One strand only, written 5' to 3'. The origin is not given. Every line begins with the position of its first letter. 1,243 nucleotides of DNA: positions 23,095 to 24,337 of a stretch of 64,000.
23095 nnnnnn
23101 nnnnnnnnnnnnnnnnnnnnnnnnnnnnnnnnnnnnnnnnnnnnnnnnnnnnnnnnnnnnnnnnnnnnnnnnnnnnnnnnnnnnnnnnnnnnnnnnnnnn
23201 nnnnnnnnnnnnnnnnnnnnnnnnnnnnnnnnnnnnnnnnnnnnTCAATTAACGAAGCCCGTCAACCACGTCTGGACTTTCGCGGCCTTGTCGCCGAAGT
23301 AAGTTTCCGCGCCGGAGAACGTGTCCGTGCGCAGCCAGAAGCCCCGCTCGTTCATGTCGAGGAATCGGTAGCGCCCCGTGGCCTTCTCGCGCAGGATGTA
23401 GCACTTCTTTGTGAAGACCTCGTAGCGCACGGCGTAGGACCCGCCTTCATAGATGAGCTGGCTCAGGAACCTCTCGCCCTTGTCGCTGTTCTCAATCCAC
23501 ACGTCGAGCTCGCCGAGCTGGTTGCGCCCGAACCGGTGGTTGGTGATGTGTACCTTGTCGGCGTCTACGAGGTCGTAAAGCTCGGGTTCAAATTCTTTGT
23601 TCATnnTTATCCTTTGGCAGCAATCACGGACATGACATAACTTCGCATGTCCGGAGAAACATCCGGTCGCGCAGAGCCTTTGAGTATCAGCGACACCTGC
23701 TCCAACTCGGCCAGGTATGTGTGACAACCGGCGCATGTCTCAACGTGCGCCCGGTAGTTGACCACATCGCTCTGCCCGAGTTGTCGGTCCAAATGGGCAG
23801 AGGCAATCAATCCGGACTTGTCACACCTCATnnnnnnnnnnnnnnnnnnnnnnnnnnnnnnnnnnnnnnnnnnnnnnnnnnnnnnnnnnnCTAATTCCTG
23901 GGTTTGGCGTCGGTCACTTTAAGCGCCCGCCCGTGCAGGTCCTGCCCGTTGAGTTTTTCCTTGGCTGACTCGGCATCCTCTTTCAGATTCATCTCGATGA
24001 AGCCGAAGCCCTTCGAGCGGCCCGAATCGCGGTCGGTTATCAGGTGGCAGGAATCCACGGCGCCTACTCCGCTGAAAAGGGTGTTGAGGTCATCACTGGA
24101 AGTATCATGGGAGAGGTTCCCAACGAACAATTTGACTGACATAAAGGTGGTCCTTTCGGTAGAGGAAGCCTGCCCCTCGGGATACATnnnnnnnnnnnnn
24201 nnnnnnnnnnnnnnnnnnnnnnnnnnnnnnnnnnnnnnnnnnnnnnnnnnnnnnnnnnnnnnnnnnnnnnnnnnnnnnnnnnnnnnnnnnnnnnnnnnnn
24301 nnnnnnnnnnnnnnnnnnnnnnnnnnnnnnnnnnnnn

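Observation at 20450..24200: Lower-GC ~3.8-kb island packed with small regulators and three unknown genes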

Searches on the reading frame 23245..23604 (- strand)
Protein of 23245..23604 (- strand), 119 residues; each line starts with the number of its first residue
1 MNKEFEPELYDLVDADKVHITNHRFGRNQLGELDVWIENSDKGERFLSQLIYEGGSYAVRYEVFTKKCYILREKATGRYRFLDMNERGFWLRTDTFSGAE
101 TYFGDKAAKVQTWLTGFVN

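Call 5: search_protein_families(library=ncbifam, proteins=[window:23245-23604:-], max_evalue=0.1)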
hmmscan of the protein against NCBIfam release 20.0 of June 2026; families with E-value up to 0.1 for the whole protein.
window:23245-23604:- (119 aa): 0 families

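Call 6: search_protein_families(library=padloc, proteins=[window:23245-23604:-], max_evalue=0.1)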
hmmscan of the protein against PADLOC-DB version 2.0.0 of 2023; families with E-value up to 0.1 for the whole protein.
window:23245-23604:- (119 aa): 0 families

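Call 7: search_protein_families(library=phrogs, proteins=[window:23245-23604:-], max_evalue=0.1)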
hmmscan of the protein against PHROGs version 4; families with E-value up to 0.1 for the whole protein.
window:23245-23604:- (119 aa): 0 families

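Call 25: find_homologous_proteins(query=window:23245-23604:-, max_evalue=0.001)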
Query window:23245-23604:- (119 aa): 59 proteins with E <= 0.001 among 63 candidates.
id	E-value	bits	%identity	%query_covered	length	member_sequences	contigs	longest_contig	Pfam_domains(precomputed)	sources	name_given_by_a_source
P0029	5.3e-72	258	94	100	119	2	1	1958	-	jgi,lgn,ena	jgi:hypothetical protein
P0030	1.2e-58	214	77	100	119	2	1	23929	-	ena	-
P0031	2.5e-58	213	78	100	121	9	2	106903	-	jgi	jgi:hypothetical protein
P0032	2.9e-58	213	79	97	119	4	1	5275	-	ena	-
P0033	3.4e-58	213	77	100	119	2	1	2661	-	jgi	jgi:hypothetical protein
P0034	7.5e-58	212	77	100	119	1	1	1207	-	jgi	jgi:hypothetical protein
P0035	1.5e-57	211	76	100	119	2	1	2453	-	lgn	-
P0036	3.4e-56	207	74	100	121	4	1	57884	-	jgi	jgi:hypothetical protein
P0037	2.3e-55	204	74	100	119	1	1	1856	-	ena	-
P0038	3.1e-55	203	73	100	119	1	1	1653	-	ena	-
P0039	6.9e-53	196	71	100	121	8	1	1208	-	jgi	jgi:hypothetical protein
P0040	3.5e-50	187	72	97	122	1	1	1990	-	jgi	jgi:hypothetical protein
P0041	6.2e-49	183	69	97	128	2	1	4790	-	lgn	-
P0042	6.8e-49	183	68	99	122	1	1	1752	-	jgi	jgi:hypothetical protein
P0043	3.2e-48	181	68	97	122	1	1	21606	-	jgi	jgi:hypothetical protein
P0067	4.2e-42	161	63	97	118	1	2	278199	-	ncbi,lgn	-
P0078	1.7e-40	156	59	97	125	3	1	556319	-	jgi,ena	jgi:hypothetical protein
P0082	1.7e-38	149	59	97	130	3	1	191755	-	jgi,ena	-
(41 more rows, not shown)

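Call 34: find_encoding_contigs(protein=P0078, flank=8000, max_places=2)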
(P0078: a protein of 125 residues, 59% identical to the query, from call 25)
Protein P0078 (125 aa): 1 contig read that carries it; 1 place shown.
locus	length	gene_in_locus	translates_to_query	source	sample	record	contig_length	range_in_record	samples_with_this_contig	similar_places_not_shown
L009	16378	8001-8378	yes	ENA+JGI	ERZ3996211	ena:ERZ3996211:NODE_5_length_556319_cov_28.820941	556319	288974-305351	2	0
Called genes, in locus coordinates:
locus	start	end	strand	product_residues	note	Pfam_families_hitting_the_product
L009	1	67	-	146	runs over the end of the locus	-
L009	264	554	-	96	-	-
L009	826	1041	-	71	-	-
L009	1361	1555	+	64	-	-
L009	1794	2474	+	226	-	PF00027:cNMP_binding, PF13545:HTH_Crp_2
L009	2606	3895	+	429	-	PF00882:Zn_dep_PLPC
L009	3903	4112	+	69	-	-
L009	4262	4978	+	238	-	PF04366:Ysc84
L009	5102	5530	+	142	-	-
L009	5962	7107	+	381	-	PF00487:FA_desaturase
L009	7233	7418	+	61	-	-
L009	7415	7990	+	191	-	PF02559:CarD_TRCF_RID (weak), PF21095:CarD_C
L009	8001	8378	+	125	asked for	-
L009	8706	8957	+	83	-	-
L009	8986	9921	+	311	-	-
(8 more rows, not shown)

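Call 35: find_encoding_contigs(protein=P0067, flank=8000, max_places=2)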
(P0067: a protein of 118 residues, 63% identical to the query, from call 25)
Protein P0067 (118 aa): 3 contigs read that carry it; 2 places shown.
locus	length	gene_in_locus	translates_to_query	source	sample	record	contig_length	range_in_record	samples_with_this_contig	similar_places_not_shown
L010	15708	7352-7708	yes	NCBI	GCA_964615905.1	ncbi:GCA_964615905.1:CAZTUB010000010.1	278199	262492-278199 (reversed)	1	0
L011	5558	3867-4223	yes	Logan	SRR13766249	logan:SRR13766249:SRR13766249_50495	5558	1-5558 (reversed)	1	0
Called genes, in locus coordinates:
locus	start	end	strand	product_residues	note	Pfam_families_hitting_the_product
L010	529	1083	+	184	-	PF04542:Sigma70_r2, PF08281:Sigma70_r4_2, PF04545:Sigma70_r4 (weak)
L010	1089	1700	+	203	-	-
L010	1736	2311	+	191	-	-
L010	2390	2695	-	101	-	-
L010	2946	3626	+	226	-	PF00027:cNMP_binding, PF13545:HTH_Crp_2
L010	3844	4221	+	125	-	-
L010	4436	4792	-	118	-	PF01740:STAS, PF13466:STAS_2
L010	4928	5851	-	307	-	-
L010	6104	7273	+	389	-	PF00487:FA_desaturase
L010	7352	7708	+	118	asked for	-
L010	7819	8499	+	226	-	PF00027:cNMP_binding, PF13545:HTH_Crp_2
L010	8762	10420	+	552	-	PF00118:Cpn60_TCP1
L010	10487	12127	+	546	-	PF00881:Nitroreductase (faint)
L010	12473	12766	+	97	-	PF00076:RRM_1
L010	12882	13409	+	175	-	-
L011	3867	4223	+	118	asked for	-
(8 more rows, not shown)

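Call 36: find_encoding_contigs(protein=P0082, flank=8000, max_places=2)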
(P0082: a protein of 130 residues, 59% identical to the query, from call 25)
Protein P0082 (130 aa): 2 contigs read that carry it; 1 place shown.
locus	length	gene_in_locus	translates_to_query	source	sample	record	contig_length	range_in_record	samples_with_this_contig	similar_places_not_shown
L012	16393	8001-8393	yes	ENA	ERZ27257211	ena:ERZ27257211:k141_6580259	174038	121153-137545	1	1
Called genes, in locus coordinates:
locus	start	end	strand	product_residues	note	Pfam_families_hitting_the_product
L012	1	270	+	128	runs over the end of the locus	PF00041:fn3 (weak)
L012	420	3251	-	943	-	PF00311:PEPcase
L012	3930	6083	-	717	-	PF07969:Amidohydro_3, PF01979:Amidohydro_1 (faint), PF07969:Amidohydro_3 (weak), PF06127:Mpo1-like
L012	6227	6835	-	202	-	PF08332:CaMKII_AD (weak), PF13474:SnoaL_3 (weak), PF14534:DUF4440 (faint)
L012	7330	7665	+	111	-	PF13893:RRM_5 (weak), PF00076:RRM_1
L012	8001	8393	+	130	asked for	-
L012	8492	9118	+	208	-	PF02559:CarD_TRCF_RID, PF21095:CarD_C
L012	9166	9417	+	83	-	-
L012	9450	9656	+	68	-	-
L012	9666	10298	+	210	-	PF00574:CLP_protease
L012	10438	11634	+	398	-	PF28091:CylC-like, PF11583:AurF (faint)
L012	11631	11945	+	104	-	PF00111:Fer2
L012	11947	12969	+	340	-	PF00355:Rieske, PF19112:VanA_C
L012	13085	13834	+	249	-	PF04116:FA_hydroxylase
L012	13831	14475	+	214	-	PF00132:Hexapep (weak)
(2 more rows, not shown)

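Call 38: predict_structure(alignment_id=A4)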
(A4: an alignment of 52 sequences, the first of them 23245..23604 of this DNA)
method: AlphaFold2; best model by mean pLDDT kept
length: 119 residues; sequences in the alignment: 52
mean_pLDDT: 93.7   pTM: 0.87
mean pLDDT of the five models: 93.7, 93.6, 93.4, 92.7, 91.8
residues with pLDDT >= 90: 103; 70-90: 13; 50-70: 2; < 50: 1
segments of 3 or more residues with pLDDT < 50: none
pLDDT, mean of each block of 10 residues (from residue 1): 84 97 89 98 98 93 97 97 96 93 95 87
secondary structure, 60 per line:
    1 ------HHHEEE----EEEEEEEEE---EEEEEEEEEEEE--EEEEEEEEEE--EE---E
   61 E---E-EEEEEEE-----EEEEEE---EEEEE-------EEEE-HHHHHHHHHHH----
elements in order: E10-12 E17-25 E29-40 E43-52 E67-73 E79-84 E88-92 E100-103 H105-115

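Call 41: search_solved_structures(query=A4, max_evalue=10)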
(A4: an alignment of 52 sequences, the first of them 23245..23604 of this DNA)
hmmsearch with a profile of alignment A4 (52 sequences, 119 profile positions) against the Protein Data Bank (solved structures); distinct sequences matched with E-value up to 10: 0.

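Call 50: fold_search(model_id=the predicted structure, library=pdb)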
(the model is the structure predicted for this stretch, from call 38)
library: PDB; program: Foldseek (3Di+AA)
matches with E <= 10: 323; with E <= 0.001: 0
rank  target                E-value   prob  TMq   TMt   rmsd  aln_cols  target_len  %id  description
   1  8cht_A                1.7e-01  0.38  0.27  0.23  13.3       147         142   10  Crystal structure of human PURA (fragment Glu57-Glu212, PUR repeat I and II) (released 2024-02-21)
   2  8cht_B                2.6e-01  0.28  0.26  0.22  15.3       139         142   12  Crystal structure of human PURA (fragment Glu57-Glu212, PUR repeat I and II) (released 2024-02-21)
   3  8g3r_E                4.4e-01  0.18  0.25  0.11   9.6        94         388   14  N2 neuraminidase of A/Tanzania/205/2010 H3N2 with S245N S247T mutations in complex with one FNI17 Fab molecule (released 2023-05-31)
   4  9gne_A                5.5e-01  0.30  0.31  0.09   8.2       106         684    8  CryoEM structure of mammalian AAP in complex with acetyl-alanyl-chloromethylketone (released 2025-10-22)
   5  1egx_MODEL_1_A        6.4e-01  0.18  0.29  0.29  10.7       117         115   10  SOLUTION STRUCTURE OF THE ENA-VASP HOMOLOGY 1 (EVH1) DOMAIN OF HUMAN VASODILATOR-STIMULATED PHOSPHOPROTEIN (VA (released 2000-09-20)
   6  2qos_C                6.4e-01  0.13  0.25  0.20  13.7       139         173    9  Crystal structure of complement protein C8 in complex with a peptide containing the C8 binding site on C8 (released 2007-10-16)
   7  7hsv_B                6.7e-01  0.08  0.17  0.09  12.8       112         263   13  PanDDA analysis group deposition -- Crystal Structure of FatA in complex with Z2643472210 (released 2025-08-13)
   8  8chv_B                8.3e-01  0.23  0.27  0.23  15.7       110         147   14  Crystal structure of human PURA (fragment Glu57-Glu212, PUR repeat I and II) R140P mutant (released 2024-02-21)
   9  8cht_C                8.3e-01  0.16  0.27  0.23  15.4       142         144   10  Crystal structure of human PURA (fragment Glu57-Glu212, PUR repeat I and II) (released 2024-02-21)
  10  4gzo_A                9.2e-01  0.14  0.24  0.10   9.5        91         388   13  N2 neuraminidase of A/Tanzania/205/2010 H3N2 in complex with hepes (released 2012-10-17)
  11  7px8_A                1.1e+00  0.14  0.30  0.08  12.5       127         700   10  CryoEM structure of mammalian acylaminoacyl-peptidase (released 2022-05-25)
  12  2ovd                  1.1e+00  0.13  0.27  0.22  13.8       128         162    6  Crystal Structure of Human Complement Protein C8gamma with Laurate (released 2007-05-22)
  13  7hqq_A                1.1e+00  0.08  0.18  0.09  12.5       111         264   14  PanDDA analysis group deposition -- Crystal Structure of FatA in complex with Z1198147845 (released 2025-08-13)
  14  7hrm_B                1.1e+00  0.08  0.18  0.09  12.5       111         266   14  PanDDA analysis group deposition -- Crystal Structure of FatA in complex with Z445135574 (released 2025-08-13)
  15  8tvi_A                1.2e+00  0.20  0.25  0.07  10.2        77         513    9  Langya Virus G glycoprotein (LayV G) with stabilizing mutations (released 2024-05-01)
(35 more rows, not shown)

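Call 52: find_related_loci(query=A4, collection=metagenome_contigs, flank=7000)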
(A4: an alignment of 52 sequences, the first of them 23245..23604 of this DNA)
Query A4 (119 aa) in metagenome_contigs; peptide patterns used: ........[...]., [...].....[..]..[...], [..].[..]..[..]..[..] (x = any residue, [..] = any of these).
272 stretches matched a pattern; 39 encode a relative of the query (tblastn E <= 1e-3); 39 distinct loci.
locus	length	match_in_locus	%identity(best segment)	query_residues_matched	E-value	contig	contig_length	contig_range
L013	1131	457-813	78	1-119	1e-66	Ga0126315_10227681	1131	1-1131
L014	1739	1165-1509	69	1-115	5e-50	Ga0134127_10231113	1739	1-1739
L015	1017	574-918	63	1-115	4e-51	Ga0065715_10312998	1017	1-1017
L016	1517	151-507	62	1-119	1e-49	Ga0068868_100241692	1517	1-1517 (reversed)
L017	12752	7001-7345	60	1-115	1e-46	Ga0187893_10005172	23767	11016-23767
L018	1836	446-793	62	1-116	5e-47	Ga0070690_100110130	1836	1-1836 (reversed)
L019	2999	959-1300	62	1-114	7e-45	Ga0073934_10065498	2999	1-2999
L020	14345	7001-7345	59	1-115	2e-44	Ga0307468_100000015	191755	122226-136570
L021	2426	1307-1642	58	5-116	2e-44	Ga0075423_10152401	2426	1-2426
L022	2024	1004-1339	60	5-116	1e-44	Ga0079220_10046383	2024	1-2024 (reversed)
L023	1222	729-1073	60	1-115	6e-46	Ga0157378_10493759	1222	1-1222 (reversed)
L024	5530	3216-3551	60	5-116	3e-44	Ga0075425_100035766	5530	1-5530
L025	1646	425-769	58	5-119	7e-45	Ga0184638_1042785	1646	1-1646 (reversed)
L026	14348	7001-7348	56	1-116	6e-44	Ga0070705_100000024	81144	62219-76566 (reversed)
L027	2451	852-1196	59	1-115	4e-43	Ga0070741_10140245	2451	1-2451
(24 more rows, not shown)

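Call 79: fold_search(model_id=the predicted structure, library=viral)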
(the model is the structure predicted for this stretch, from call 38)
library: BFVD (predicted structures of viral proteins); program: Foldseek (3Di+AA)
matches with E <= 10: 435; with E <= 0.001: 0
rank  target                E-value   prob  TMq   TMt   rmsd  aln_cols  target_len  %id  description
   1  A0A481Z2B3            2.7e-01  0.09  0.16  0.09  13.5       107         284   10  Proliferating cell nuclear antigen [Pithovirus LCPAC001]
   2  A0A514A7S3            3.0e-01  0.25  0.27  0.26   9.8       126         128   10  (no name in the UniProt tables at hand)
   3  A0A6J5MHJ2            3.2e-01  0.08  0.15  0.16  17.9       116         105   15  Uncharacterized protein [uncultured Caudovirales phage]
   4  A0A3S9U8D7            3.9e-01  0.23  0.22  0.26  10.6       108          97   10  Uncharacterized protein [Alteromonas phage ZP6]
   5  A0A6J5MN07            4.1e-01  0.30  0.29  0.09   9.3       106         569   19  Bacteriophage P22, Gp10, DNA-stabilising [uncultured Caudovirales phage]
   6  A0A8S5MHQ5            4.1e-01  0.23  0.30  0.23  10.3       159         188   12  Uncharacterized protein [Siphoviridae sp. ctvyM23]
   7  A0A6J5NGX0            5.6e-01  0.33  0.27  0.32  12.0        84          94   10  Uncharacterized protein [uncultured Caudovirales phage]
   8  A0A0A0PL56            5.6e-01  0.15  0.26  0.13  12.2       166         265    7  Uncharacterized protein [Bacillus phage Bp8p-T]
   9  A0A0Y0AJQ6            6.2e-01  0.21  0.30  0.17  17.1       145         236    8  Uncharacterized protein [Bacillus phage Eldridge]
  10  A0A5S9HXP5            6.2e-01  0.11  0.22  0.08  13.6       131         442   11  Uncharacterized protein [Tenacibaculum phage PTm1]
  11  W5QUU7                6.9e-01  0.18  0.26  0.18  10.1       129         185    8  Uncharacterized protein [Bacillus phage BPS10C]
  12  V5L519                6.9e-01  0.16  0.26  0.25  11.9       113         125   11  (no name in the UniProt tables at hand)
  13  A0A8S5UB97            8.0e-01  0.13  0.21  0.08  12.2        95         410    7  Uncharacterized protein [Caudovirales sp. ctcT39]
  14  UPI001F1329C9         8.0e-01  0.08  0.21  0.18  14.2       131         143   13  (no name look-up for this kind of identifier)
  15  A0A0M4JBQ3            9.4e-01  0.09  0.19  0.09   8.9        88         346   10  (no name in the UniProt tables at hand)
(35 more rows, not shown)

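Call 84: find_encoding_contigs(protein=P0029, flank=5000, max_places=6)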
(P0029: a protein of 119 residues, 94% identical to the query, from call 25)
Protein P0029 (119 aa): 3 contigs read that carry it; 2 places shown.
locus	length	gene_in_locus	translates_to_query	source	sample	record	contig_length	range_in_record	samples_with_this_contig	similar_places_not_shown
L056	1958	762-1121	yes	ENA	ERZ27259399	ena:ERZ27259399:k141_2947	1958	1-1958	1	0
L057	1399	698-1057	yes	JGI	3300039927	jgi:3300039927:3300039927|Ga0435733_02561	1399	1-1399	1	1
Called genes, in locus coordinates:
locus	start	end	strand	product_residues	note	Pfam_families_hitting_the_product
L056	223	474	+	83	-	PF00076:RRM_1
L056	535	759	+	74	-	-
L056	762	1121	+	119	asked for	-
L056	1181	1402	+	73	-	-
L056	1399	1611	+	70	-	-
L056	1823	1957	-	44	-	?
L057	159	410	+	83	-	PF00076:RRM_1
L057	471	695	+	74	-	-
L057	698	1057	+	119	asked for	-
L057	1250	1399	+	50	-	?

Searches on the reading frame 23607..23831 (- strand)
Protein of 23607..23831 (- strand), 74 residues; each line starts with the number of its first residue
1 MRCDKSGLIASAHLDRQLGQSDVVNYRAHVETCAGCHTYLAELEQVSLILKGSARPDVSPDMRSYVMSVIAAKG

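Call 3: search_protein_families(library=pfam, proteins=[window:23607-23831:-], max_evalue=0.1)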
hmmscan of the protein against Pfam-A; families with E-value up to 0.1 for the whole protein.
window:23607-23831:- (74 aa): 2 families
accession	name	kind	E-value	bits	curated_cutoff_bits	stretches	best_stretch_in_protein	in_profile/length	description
PF13490.11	zf-HC2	-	0.00083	19.9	22.2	1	11-37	9-35/35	Putative zinc-finger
PF24860.1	FdhE_C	-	0.016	15.8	27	1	2-45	5-46/82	FdhE, C-terminal domain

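Call 5: search_protein_families(library=ncbifam, proteins=[window:23607-23831:-], max_evalue=0.1)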
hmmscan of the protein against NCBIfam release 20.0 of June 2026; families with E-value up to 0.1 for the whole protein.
window:23607-23831:- (74 aa): 3 families
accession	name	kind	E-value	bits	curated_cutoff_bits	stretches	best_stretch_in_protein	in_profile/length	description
NF052368.1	antisigmaE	subfamily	9.2e-06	25.4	50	1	2-46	3-47/48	anti-sigma factor family protein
TIGR03988.1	antisig_RsrA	equivalog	3.4e-05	23.8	62.5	1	12-67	11-67/77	mycothiol system anti-sigma-R factor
NF052375.1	antisigma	equivalog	0.0099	15.9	100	1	25-73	17-65/217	anti-sigma factor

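Call 6: search_protein_families(library=padloc, proteins=[window:23607-23831:-], max_evalue=0.1)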
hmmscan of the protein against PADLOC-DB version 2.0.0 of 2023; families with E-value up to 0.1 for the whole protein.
window:23607-23831:- (74 aa): 0 families

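Call 7: search_protein_families(library=phrogs, proteins=[window:23607-23831:-], max_evalue=0.1)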
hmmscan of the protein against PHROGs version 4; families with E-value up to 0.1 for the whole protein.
window:23607-23831:- (74 aa): 0 families

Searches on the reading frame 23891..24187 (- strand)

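Call 3: search_protein_families(library=pfam, proteins=[window:23891-24187:-], max_evalue=0.1)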
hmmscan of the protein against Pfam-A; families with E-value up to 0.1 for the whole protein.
window:23891-24187:- (98 aa): 2 families
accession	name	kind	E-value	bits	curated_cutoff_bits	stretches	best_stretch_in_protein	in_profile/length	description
PF00076.28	RRM_1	-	3.2e-22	78.6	20.7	1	20-90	1-70/70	RNA recognition motif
PF13893.12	RRM_5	-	0.0013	18.9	27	1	19-95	28-100/125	RNA recognition motif. (a.k.a. RRM, RBD, or RNP domain)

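Call 5: search_protein_families(library=ncbifam, proteins=[window:23891-24187:-], max_evalue=0.1)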
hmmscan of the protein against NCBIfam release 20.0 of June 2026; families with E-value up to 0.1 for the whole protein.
window:23891-24187:- (98 aa): 9 families
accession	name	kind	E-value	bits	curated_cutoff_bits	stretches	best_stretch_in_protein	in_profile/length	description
NF058537.1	Rbp_regulator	equivalog_domain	1.6e-26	92.4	100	1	20-97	2-79/79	RNA-binding regulator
TIGR01622.1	SF-CC1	subfamily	1.5e-19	70.4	231.65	1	11-94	213-296/500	splicing factor, CC1-like family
TIGR01661.1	ELAV_HUD_SF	subfamily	3.2e-14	53.3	279.1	1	19-97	5-83/351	ELAV/HuD family splicing factor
TIGR01628.1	PABP-1234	subfamily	8.8e-13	48.2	497.1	1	15-97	283-364/595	polyadenylate binding protein, human types 1, 2, 3, 4 family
TIGR01642.1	U2AF_lg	subfamily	7.1e-12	44.6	310.3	1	18-94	297-373/510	U2 snRNP auxilliary factor, large subunit, splicing factor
TIGR01659.1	sex-lethal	subfamily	7e-10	39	486.2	1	12-96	102-186/346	sex-lethal family splicing factor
TIGR01645.1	half-pint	subfamily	2e-09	36.8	443.95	1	22-92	110-179/607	poly-U binding splicing factor, half-pint family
TIGR01648.1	hnRNP-R-Q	subfamily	1.3e-06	27.5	317.85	1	16-96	231-306/577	hnRNP-R, Q splicing factor family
TIGR01649.1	hnRNP-L_PTB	subfamily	0.0016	17.5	287.4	1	16-95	297-372/493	hnRNP-L/PTB/hephaestus splicing factor family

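Call 6: search_protein_families(library=padloc, proteins=[window:23891-24187:-], max_evalue=0.1)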
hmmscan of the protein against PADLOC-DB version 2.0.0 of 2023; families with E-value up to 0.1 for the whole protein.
window:23891-24187:- (98 aa): 0 families

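Call 7: search_protein_families(library=phrogs, proteins=[window:23891-24187:-], max_evalue=0.1)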
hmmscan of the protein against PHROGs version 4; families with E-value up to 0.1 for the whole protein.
window:23891-24187:- (98 aa): 1 family
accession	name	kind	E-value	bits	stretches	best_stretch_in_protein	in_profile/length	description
phrog_32257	-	unknown function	0.078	14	0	24-75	12-64/71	-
